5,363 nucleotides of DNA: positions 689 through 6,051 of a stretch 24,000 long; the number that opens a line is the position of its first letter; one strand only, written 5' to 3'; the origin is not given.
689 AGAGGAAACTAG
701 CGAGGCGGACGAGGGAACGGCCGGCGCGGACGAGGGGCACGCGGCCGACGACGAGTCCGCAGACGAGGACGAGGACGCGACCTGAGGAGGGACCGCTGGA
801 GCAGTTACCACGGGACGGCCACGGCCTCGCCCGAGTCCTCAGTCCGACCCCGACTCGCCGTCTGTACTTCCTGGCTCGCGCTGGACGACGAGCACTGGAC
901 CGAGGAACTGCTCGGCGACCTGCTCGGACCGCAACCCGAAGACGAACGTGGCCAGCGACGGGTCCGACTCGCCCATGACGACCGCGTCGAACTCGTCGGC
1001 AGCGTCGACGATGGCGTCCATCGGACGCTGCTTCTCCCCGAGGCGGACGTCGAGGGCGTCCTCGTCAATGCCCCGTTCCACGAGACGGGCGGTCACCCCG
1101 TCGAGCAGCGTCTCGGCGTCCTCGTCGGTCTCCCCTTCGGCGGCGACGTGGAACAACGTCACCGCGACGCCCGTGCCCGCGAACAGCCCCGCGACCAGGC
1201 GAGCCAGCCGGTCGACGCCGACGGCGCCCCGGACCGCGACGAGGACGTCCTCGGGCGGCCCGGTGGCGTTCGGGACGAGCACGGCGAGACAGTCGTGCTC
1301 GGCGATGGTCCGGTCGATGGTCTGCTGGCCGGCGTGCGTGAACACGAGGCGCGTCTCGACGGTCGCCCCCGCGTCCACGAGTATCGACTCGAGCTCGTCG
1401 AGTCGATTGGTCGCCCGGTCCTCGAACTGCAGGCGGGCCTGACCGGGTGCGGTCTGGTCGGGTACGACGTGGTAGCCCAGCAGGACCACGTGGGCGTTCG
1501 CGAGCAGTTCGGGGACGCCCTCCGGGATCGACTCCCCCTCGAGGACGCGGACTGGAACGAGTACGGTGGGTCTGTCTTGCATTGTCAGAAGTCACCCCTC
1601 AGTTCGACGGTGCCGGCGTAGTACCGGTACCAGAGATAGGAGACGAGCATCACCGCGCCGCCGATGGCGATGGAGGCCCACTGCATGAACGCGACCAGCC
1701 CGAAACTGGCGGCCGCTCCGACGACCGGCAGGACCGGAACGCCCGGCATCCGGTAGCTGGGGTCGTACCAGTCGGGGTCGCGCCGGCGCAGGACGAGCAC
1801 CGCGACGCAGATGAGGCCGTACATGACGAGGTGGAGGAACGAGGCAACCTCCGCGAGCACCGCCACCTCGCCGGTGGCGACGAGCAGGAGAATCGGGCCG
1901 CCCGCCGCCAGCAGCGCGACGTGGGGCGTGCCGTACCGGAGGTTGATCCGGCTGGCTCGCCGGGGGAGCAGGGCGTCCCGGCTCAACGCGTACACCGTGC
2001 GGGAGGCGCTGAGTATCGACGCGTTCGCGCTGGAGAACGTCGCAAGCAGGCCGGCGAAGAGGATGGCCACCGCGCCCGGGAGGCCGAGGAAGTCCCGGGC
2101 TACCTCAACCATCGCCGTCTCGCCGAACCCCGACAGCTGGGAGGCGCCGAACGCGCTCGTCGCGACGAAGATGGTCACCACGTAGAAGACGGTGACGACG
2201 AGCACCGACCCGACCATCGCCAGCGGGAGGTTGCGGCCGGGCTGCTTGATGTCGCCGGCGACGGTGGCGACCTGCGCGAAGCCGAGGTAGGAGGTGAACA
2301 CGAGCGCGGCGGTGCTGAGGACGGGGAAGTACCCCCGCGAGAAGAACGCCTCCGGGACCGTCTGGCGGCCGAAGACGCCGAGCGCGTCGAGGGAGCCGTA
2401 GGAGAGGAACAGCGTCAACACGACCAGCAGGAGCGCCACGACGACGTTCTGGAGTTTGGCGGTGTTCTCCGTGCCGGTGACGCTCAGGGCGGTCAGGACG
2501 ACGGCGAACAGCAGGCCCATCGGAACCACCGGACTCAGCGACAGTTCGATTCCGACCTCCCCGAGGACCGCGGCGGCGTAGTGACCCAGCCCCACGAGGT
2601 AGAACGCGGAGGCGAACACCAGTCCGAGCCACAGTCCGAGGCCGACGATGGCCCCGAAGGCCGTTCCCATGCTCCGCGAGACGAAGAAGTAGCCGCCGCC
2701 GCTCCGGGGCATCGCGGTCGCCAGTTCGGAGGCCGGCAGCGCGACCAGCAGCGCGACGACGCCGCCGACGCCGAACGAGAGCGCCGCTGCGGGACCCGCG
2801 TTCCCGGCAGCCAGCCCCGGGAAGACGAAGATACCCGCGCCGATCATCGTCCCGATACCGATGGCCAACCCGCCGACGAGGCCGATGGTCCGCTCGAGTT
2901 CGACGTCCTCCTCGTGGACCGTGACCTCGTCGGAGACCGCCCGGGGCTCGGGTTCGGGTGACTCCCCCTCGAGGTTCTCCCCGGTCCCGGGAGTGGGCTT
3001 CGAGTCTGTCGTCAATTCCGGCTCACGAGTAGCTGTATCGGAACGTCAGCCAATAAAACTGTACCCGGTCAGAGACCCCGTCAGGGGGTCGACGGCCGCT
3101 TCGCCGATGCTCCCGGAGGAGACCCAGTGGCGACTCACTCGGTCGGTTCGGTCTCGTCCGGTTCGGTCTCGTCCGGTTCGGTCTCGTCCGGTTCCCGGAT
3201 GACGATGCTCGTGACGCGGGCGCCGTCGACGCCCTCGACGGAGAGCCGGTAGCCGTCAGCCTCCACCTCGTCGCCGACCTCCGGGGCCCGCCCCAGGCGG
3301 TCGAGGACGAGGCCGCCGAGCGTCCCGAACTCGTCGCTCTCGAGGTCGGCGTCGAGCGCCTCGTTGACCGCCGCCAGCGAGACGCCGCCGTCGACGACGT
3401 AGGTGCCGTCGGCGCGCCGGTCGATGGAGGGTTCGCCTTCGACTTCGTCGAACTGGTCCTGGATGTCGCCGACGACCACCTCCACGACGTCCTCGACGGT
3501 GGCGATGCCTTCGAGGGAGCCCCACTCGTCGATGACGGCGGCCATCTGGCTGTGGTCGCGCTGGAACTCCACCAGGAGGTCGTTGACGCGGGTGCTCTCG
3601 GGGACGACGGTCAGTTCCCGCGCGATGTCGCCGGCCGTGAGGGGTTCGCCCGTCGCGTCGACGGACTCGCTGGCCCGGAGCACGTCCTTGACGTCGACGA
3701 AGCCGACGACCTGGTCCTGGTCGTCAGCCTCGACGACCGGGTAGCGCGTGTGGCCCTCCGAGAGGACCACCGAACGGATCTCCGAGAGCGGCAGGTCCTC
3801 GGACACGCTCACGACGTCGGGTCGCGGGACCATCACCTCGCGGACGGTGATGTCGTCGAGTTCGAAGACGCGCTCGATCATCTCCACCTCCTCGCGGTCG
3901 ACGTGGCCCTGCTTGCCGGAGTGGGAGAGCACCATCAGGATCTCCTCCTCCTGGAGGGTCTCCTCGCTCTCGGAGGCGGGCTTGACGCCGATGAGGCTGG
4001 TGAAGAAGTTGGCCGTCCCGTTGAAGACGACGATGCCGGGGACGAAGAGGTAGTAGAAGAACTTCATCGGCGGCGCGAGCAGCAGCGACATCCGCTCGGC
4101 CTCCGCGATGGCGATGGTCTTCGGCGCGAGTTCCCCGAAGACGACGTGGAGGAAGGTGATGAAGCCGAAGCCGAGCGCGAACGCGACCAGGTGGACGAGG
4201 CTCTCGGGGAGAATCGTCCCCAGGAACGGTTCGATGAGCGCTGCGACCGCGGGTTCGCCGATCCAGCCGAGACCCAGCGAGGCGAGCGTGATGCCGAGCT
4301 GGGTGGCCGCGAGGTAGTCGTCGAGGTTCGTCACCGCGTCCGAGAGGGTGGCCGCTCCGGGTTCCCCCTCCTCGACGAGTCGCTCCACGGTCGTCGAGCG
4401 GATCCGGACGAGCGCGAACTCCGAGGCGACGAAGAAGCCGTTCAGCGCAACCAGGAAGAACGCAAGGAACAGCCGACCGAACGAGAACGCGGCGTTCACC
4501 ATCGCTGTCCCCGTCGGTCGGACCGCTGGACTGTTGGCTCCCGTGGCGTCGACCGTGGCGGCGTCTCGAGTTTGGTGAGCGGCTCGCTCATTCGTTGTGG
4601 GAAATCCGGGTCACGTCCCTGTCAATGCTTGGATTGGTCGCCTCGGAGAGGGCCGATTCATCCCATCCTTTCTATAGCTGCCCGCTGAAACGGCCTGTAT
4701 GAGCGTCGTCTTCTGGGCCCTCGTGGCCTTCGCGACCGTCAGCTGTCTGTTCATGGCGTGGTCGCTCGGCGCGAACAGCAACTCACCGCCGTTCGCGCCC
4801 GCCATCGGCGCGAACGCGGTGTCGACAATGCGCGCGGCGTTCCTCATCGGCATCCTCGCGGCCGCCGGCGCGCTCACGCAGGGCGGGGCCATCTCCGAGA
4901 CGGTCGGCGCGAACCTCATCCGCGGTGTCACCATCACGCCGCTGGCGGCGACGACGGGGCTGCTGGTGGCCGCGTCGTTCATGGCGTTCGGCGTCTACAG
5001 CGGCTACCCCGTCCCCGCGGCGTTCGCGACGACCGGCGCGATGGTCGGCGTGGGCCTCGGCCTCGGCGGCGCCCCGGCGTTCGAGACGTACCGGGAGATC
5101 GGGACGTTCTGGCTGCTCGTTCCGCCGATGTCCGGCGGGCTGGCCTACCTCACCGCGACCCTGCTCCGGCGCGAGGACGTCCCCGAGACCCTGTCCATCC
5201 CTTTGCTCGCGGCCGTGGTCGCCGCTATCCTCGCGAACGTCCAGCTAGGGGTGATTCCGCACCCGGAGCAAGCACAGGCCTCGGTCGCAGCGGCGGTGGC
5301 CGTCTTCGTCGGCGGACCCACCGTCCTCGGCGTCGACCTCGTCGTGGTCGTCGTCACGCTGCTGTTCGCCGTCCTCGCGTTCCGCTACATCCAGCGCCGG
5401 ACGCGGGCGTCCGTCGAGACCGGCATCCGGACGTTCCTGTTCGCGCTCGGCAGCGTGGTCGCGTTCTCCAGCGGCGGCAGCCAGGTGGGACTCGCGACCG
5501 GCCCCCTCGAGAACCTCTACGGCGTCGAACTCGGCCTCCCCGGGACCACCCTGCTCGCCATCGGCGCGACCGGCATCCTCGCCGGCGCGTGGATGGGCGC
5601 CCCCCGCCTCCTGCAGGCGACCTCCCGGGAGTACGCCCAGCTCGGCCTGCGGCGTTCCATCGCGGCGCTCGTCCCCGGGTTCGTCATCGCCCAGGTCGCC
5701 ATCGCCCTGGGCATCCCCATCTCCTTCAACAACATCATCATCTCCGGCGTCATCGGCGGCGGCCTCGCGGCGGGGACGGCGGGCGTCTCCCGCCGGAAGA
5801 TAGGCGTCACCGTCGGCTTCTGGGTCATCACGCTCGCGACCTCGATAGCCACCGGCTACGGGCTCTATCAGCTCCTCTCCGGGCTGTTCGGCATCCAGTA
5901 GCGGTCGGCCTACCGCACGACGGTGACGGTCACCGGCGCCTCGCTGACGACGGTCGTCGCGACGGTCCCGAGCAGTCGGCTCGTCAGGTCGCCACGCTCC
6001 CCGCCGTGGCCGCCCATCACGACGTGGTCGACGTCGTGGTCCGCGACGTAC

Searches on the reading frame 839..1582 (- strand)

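Call 10: search_protein_families(library=pfam, proteins=[window:839-1582:-], max_evalue=0.001)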
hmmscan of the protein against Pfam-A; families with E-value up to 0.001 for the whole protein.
window:839-1582:- (247 aa): 1 family
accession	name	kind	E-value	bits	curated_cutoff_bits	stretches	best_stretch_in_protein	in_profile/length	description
PF00582.32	Usp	-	6.8e-06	27.1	24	1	113-233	5-140/141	Universal stress protein family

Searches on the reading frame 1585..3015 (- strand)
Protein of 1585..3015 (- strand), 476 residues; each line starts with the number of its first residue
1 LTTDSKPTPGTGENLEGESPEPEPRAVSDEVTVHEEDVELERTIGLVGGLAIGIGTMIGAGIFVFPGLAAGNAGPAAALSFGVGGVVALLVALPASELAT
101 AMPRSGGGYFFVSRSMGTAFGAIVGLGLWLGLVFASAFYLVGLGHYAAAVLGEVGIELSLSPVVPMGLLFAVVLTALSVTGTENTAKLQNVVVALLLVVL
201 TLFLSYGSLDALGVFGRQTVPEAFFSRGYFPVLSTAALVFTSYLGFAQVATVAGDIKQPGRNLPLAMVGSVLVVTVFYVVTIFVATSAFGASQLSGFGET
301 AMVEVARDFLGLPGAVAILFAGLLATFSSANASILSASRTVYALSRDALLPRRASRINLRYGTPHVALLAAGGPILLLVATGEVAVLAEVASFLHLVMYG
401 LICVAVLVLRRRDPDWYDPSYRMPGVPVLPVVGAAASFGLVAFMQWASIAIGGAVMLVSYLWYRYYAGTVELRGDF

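Call 10: search_protein_families(library=pfam, proteins=[window:1585-3015:-], max_evalue=0.001)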
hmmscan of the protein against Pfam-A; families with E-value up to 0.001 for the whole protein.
window:1585-3015:- (476 aa): 3 families
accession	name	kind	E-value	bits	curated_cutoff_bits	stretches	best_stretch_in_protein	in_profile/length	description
PF00324.27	AA_permease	-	8e-46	157.1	24.6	1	50-451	3-427/470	Amino acid permease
PF13520.12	AA_permease_2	-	1.4e-40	140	27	1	45-443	2-404/427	Amino acid permease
PF03845.19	Spore_permease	-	1.6e-05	24.4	23.4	1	54-294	12-239/321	Spore germination protein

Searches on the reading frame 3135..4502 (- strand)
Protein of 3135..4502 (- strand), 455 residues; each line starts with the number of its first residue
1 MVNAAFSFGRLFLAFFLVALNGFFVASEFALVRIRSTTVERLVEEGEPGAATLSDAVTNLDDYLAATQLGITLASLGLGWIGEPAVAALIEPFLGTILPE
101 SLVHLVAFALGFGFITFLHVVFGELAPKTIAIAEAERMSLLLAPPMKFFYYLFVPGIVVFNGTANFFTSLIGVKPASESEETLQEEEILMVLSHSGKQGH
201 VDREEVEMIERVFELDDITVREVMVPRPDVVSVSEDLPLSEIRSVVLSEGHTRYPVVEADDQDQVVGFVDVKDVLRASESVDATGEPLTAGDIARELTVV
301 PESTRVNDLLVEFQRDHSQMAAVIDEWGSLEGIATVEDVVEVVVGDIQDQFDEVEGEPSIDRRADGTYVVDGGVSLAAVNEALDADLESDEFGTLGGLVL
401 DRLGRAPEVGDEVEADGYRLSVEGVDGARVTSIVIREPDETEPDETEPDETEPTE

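Call 10: search_protein_families(library=pfam, proteins=[window:3135-4502:-], max_evalue=0.001)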
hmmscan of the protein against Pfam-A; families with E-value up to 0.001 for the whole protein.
window:3135-4502:- (455 aa): 3 families
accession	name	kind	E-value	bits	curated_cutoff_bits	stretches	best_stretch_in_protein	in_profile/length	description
PF01595.25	CNNM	-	4.9e-51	173.4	28.4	1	12-205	1-181/181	Cyclin M transmembrane N-terminal domain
PF03471.22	CorC_HlyC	-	5e-22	78.2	27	1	363-437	3-79/81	Transporter associated domain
PF00571.33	CBS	-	1.9e-15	57.3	24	1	220-278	1-55/57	CBS domain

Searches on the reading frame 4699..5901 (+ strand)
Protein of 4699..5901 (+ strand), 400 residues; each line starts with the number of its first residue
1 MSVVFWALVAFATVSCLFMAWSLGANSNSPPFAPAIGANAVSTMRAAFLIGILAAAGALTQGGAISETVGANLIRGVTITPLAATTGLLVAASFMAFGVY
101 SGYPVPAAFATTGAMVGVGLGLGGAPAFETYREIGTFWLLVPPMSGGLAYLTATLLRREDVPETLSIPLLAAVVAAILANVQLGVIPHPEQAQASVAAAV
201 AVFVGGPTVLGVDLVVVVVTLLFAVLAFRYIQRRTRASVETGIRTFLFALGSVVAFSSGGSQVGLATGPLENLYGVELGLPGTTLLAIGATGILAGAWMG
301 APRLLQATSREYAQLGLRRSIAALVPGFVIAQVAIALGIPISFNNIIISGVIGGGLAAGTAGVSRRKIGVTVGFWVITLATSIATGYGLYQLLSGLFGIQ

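Call 10: search_protein_families(library=pfam, proteins=[window:4699-5901:+], max_evalue=0.001)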
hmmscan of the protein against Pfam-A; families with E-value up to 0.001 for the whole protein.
window:4699-5901:+ (400 aa): 1 family
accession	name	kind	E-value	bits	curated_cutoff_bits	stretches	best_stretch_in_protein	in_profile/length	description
PF01384.25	PHO4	-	1e-40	140.2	33.7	1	24-385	2-349/350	Phosphate transporter family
